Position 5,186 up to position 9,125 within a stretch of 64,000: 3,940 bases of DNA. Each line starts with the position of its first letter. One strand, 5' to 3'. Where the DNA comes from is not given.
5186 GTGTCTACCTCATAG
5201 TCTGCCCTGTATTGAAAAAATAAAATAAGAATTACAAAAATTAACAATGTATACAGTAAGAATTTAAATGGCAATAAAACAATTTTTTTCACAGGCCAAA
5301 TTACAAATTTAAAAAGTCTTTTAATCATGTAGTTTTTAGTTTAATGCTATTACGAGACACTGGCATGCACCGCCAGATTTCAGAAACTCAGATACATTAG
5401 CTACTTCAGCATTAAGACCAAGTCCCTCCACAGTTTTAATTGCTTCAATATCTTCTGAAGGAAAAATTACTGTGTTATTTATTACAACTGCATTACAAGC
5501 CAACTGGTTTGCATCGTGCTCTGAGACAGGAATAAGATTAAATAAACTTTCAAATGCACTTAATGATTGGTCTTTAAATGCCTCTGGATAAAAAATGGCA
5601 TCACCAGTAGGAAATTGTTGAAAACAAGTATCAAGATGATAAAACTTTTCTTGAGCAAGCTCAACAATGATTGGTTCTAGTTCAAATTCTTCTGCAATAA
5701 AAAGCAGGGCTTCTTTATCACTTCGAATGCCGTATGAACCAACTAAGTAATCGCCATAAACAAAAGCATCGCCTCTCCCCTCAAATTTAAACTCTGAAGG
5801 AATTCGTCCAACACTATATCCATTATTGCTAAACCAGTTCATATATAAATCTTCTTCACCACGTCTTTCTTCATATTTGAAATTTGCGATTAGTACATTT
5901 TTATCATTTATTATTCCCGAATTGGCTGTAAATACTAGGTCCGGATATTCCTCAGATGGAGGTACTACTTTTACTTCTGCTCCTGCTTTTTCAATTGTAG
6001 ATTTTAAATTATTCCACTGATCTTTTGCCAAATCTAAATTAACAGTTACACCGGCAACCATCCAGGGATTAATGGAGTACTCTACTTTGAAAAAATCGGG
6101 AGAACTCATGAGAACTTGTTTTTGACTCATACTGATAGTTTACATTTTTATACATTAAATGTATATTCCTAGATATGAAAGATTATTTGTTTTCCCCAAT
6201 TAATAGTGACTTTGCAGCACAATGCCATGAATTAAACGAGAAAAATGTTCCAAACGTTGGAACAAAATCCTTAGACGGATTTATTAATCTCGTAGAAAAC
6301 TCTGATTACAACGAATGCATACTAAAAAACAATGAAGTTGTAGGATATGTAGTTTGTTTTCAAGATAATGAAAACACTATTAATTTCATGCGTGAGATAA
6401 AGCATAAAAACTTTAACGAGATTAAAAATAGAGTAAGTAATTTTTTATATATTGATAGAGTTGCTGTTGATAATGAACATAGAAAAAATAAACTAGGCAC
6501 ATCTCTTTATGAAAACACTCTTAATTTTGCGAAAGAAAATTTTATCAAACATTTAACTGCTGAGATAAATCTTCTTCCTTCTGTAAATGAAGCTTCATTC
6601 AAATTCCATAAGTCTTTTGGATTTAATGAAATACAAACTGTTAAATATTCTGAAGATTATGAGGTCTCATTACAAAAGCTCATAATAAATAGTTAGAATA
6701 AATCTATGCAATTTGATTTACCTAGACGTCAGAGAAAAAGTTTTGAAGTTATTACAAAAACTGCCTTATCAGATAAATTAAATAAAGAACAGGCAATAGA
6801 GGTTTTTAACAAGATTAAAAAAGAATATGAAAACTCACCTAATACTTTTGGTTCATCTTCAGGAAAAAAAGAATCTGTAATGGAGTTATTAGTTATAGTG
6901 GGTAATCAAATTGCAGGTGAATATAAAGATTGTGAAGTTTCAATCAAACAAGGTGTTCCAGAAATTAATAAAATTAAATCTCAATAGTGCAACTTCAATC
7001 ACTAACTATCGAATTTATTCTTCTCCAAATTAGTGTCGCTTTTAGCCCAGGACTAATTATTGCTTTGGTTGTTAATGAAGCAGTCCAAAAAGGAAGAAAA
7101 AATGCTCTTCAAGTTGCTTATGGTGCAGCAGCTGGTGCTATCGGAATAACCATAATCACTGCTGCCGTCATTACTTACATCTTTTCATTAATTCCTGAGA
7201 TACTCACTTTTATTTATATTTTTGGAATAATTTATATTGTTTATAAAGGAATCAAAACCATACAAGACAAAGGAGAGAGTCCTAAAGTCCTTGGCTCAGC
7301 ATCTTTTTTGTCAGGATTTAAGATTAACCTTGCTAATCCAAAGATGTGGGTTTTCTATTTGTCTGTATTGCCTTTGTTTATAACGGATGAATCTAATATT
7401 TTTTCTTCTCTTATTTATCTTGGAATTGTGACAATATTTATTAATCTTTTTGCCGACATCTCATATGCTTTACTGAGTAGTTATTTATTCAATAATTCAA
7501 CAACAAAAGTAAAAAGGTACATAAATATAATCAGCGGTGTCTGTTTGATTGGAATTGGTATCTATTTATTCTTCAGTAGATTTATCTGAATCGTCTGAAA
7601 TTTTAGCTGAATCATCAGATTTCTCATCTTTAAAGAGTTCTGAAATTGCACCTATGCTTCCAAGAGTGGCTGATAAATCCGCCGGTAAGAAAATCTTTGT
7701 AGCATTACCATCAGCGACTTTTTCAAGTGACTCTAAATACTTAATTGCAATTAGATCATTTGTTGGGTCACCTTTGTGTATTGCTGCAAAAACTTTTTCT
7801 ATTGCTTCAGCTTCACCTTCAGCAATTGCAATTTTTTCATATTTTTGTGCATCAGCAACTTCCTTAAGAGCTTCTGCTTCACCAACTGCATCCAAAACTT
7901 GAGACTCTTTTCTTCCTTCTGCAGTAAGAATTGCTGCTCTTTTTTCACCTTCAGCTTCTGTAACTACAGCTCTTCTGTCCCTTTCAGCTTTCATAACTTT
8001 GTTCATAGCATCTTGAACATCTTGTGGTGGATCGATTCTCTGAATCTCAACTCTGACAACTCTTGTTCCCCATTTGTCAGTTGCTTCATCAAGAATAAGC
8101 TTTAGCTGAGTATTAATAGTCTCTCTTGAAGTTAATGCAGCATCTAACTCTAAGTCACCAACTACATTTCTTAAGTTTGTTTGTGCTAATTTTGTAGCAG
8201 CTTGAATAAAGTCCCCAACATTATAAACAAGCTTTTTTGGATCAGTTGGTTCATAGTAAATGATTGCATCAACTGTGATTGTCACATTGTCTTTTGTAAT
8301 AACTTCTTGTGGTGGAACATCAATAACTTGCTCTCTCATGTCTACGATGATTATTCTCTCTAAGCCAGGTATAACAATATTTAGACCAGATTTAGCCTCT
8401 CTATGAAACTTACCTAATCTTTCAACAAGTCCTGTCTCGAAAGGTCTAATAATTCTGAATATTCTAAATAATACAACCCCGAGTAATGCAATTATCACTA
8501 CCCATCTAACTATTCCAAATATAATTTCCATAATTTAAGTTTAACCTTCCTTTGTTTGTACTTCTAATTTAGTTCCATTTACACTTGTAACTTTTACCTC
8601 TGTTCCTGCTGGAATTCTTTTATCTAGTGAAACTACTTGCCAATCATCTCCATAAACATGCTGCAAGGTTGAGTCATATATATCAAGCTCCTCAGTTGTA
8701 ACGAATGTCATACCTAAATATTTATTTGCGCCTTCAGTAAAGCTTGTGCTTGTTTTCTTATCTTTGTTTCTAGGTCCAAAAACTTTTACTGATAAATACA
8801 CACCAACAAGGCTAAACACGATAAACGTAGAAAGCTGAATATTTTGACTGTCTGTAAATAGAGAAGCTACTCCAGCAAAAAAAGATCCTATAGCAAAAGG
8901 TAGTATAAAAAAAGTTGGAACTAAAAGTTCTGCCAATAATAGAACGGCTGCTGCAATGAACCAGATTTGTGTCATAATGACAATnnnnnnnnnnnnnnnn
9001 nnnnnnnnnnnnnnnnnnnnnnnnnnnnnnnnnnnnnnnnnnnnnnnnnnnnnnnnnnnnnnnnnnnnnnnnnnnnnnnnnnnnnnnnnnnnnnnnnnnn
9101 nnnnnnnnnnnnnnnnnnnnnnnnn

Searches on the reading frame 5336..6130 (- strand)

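Call 69: search_protein_families(library=pfam, proteins=[window:5336-6130:-], max_evalue=0.00001)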
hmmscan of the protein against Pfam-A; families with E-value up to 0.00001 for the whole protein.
window:5336-6130:- (264 aa): 1 family
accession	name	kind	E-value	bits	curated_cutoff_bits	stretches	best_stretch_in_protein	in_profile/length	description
PF19420.4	DDAH_eukar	-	1.8e-13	50.9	23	1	32-223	25-244/291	N,N dimethylarginine dimethylhydrolase, eukaryotic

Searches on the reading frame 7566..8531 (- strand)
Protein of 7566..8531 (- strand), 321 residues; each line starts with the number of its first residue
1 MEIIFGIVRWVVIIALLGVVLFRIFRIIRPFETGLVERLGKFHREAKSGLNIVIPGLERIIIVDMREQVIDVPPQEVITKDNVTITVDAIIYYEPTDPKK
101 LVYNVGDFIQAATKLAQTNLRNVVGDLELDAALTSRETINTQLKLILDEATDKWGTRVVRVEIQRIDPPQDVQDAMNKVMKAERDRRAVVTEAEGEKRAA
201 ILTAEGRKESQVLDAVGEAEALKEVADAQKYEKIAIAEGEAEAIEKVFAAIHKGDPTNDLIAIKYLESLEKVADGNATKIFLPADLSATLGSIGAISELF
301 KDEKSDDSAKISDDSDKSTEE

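Call 69: search_protein_families(library=pfam, proteins=[window:7566-8531:-], max_evalue=0.00001)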
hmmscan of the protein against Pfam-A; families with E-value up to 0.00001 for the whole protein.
window:7566-8531:- (321 aa): 1 family
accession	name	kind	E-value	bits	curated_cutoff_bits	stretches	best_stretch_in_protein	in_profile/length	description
PF01145.31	Band_7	-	4.9e-43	147.7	23.6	1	27-197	2-176/176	SPFH domain / Band 7 family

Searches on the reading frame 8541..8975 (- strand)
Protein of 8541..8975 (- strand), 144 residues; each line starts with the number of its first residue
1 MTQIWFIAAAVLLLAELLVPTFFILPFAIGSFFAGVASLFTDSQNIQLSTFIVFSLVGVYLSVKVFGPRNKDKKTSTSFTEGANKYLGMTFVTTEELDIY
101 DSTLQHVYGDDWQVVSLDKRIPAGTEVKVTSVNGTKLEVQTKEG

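Call 31: search_protein_families(library=pfam, proteins=[window:8541-8975:-], max_evalue=0.001)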
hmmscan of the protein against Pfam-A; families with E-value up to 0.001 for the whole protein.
window:8541-8975:- (144 aa): 1 family
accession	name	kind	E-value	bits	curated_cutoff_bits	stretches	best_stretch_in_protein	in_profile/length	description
PF01957.25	NfeD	-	1.1e-09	38.8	29.1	1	84-139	2-55/57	NfeD-like C-terminal, partner-binding domain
